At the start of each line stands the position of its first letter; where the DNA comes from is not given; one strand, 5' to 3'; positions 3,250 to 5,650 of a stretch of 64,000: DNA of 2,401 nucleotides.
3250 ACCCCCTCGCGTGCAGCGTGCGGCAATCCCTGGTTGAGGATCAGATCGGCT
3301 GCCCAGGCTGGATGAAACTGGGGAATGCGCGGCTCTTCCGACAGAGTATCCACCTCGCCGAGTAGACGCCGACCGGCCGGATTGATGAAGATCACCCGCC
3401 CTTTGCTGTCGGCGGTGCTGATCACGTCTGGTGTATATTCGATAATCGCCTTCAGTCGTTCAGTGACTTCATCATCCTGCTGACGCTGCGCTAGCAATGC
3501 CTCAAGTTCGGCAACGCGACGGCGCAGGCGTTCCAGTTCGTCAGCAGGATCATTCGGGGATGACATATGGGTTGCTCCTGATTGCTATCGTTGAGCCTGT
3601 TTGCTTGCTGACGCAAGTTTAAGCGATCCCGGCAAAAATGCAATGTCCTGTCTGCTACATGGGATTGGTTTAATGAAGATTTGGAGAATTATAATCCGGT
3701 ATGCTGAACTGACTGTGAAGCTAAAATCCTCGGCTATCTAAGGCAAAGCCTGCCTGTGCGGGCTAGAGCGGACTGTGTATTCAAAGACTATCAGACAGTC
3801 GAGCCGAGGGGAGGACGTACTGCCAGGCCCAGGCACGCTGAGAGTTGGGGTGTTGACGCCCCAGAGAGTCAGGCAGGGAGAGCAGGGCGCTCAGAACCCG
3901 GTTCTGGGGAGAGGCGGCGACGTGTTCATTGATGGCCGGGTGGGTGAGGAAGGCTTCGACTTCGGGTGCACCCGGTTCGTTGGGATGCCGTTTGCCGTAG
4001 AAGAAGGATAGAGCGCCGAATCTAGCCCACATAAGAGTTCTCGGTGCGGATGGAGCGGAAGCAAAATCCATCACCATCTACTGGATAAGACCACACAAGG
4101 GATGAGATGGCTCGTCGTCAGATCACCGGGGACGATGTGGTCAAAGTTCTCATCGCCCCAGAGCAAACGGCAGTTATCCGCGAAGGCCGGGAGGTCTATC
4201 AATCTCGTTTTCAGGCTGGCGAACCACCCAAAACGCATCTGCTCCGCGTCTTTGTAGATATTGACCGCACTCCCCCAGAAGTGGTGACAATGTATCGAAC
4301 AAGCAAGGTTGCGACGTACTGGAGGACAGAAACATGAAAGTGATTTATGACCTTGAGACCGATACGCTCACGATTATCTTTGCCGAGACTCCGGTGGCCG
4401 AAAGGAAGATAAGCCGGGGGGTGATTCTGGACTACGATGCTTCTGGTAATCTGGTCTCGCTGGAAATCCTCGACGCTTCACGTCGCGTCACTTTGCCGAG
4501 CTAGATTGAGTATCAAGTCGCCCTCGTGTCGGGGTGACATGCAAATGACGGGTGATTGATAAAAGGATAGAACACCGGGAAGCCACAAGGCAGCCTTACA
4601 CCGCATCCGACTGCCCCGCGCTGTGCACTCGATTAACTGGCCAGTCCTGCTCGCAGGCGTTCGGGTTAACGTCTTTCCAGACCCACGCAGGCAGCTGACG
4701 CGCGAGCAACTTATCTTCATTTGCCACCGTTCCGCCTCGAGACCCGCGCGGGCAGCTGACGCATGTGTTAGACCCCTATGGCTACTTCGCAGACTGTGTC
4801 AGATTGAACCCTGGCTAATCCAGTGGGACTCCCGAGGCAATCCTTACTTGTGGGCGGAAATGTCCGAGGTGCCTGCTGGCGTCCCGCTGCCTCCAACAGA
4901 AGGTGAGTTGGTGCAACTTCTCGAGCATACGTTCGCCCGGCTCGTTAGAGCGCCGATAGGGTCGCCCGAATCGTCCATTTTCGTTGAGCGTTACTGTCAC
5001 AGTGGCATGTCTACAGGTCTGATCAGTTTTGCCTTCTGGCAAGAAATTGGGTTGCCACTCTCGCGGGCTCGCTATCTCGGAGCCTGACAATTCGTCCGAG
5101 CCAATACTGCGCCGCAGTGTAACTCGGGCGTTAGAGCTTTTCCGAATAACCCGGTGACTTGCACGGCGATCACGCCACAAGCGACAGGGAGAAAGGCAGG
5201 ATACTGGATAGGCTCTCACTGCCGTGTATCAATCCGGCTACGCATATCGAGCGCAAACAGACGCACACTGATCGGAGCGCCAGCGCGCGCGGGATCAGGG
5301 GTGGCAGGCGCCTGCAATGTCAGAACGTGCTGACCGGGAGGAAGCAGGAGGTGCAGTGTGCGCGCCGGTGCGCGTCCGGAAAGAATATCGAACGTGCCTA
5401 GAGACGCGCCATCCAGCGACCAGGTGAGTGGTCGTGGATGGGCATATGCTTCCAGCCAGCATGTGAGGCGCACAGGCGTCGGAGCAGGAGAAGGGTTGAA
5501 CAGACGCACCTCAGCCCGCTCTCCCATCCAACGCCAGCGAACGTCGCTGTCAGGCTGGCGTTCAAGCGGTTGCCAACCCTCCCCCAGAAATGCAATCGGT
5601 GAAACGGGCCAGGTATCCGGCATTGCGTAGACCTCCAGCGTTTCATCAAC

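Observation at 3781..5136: Fossil chromosomal integron: intI remnant with a divergent cassette array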

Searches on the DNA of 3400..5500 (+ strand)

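Call 41: search_with_rna_model(model_id=R1, source=window, start=3500, end=5500, filters=off, max_evalue=10, show_alignments=6)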
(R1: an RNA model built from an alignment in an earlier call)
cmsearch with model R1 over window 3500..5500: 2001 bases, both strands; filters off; matches with E-value up to 10: 5.
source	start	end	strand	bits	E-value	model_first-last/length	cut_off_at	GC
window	5082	5136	+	17.2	0.0024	1-88/88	no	0.58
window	4891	4950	+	6.4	0.84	1-88/88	no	0.55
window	4664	4773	-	5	1.8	1-88/88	no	0.6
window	4567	4665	+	4.8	2.1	1-88/88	no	0.63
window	4891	4950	-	3.6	3.9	1-88/88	no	0.55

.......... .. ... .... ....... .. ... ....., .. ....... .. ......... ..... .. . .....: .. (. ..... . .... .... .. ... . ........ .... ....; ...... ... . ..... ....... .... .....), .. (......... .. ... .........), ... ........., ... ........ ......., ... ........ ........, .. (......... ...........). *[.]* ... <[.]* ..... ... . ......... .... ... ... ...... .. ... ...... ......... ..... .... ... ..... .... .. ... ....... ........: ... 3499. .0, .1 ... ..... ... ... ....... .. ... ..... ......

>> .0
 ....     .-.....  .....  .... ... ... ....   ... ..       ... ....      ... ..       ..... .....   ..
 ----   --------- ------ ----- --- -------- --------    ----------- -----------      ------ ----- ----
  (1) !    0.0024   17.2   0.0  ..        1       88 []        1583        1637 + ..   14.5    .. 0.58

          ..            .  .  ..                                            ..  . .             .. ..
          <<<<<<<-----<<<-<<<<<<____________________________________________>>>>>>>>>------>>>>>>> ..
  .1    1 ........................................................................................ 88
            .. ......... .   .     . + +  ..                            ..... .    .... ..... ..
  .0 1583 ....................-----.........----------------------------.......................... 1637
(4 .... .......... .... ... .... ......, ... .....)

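Call 46: search_rna_families(source=window, start=3400, end=5400, threshold=evalue, max_evalue=1)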
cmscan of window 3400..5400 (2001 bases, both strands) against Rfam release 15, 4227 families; matches with E-value up to 1: 1.
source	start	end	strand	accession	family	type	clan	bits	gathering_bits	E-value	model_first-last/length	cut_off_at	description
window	3742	3765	+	RF01356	CRISPR-DR28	Gene; CRISPR;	-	32.9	35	0.0015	1-24/24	no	CRISPR RNA direct repeat element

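Call 57: search_with_rna_model(model_id=R1, sources=[L044, L045, L022, L016, L027, L028, L029, L001, L003, L006, L011, L012, L013, L014, L015, L030, L031, L032, L033, L034, L035], max_evalue=10)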
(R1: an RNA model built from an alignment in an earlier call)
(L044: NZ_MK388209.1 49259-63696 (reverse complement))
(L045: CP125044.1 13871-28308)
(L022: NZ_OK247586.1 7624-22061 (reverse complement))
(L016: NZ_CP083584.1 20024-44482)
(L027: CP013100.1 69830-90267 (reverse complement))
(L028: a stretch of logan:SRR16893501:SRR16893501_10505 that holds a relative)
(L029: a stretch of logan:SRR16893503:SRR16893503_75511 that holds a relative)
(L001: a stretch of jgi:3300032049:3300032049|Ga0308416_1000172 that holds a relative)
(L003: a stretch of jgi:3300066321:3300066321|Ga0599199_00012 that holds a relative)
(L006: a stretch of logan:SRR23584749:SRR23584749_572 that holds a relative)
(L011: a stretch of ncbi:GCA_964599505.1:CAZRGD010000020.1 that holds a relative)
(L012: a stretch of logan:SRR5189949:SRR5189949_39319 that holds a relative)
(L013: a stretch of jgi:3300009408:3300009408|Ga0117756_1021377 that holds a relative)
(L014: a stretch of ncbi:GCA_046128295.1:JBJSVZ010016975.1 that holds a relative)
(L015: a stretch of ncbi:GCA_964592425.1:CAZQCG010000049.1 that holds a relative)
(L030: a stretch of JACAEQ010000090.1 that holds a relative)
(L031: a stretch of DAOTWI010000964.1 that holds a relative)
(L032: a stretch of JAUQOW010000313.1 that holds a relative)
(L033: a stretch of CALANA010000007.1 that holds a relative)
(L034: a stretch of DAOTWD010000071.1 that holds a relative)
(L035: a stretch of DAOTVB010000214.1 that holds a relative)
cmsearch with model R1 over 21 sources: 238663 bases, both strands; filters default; matches with E-value up to 10: 23.
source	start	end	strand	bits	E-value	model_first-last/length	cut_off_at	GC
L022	4691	4750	-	69.3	1.2e-13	1-88/88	no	0.55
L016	9723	9808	-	57.7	6.8e-11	1-88/88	no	0.56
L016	5959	6047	-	50.7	3.2e-09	1-88/88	no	0.56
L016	8455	8543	-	47.2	2.1e-08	1-88/88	no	0.51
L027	9404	9484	-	44.5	9.3e-08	1-88/88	no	0.58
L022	5547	5615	-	42.5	2.8e-07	1-88/88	no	0.61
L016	5139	5221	-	39.7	1.3e-06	1-88/88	no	0.45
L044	6250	6335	-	36.1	8.8e-06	1-88/88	no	0.49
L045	6201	6333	-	34.5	2.2e-05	1-88/88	no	0.5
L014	7086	7175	-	32.2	7.6e-05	1-88/88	no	0.64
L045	5306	5362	-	31.4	0.00012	1-88/88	no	0.63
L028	4602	4656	+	30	0.00025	1-88/88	no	0.62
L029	1767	1821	+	30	0.00025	1-88/88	no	0.62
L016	4548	4633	-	26.3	0.0019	1-88/88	no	0.44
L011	46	171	-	17.9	0.19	1-88/88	no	0.7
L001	4897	4951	-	17.2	0.28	1-88/88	no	0.58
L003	4897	4951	-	17.2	0.28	1-88/88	no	0.58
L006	3605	3659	-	17.2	0.28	1-88/88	no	0.58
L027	2663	2737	-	15.3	0.78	1-88/88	no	0.56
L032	3157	3225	+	12.5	3.6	1-88/88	no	0.64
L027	4620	4674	-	11.9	5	1-88/88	no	0.51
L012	1816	1918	-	11.5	6.2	1-88/88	no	0.67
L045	5924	6027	-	11.3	7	1-88/88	no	0.58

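Call 78: search_rna_families(source=window, start=3600, end=3900, threshold=evalue, max_evalue=10, show_alignments=2)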
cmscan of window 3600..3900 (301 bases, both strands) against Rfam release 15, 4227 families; matches with E-value up to 10: 4.
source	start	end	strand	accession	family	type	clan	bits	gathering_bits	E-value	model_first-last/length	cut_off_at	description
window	3742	3765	+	RF01356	CRISPR-DR28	Gene; CRISPR;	-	32.9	35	0.00022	1-24/24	no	CRISPR RNA direct repeat element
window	3784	3886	-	RF02130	GNAS-AS1_4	Gene; lncRNA;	-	18.1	50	2.4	1-122/122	no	GNAS antisense RNA 1 conserved region 4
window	3667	3750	+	RF00108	SNORD116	Gene; snRNA; snoRNA; CD-box;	-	15.3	35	7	1-92/92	no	Small nucleolar RNA SNORD116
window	3629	3720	+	RF02166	PVT1_3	Gene; lncRNA;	-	8.9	45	4.7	1-95/95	no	Pvt1 oncogene conserved region 3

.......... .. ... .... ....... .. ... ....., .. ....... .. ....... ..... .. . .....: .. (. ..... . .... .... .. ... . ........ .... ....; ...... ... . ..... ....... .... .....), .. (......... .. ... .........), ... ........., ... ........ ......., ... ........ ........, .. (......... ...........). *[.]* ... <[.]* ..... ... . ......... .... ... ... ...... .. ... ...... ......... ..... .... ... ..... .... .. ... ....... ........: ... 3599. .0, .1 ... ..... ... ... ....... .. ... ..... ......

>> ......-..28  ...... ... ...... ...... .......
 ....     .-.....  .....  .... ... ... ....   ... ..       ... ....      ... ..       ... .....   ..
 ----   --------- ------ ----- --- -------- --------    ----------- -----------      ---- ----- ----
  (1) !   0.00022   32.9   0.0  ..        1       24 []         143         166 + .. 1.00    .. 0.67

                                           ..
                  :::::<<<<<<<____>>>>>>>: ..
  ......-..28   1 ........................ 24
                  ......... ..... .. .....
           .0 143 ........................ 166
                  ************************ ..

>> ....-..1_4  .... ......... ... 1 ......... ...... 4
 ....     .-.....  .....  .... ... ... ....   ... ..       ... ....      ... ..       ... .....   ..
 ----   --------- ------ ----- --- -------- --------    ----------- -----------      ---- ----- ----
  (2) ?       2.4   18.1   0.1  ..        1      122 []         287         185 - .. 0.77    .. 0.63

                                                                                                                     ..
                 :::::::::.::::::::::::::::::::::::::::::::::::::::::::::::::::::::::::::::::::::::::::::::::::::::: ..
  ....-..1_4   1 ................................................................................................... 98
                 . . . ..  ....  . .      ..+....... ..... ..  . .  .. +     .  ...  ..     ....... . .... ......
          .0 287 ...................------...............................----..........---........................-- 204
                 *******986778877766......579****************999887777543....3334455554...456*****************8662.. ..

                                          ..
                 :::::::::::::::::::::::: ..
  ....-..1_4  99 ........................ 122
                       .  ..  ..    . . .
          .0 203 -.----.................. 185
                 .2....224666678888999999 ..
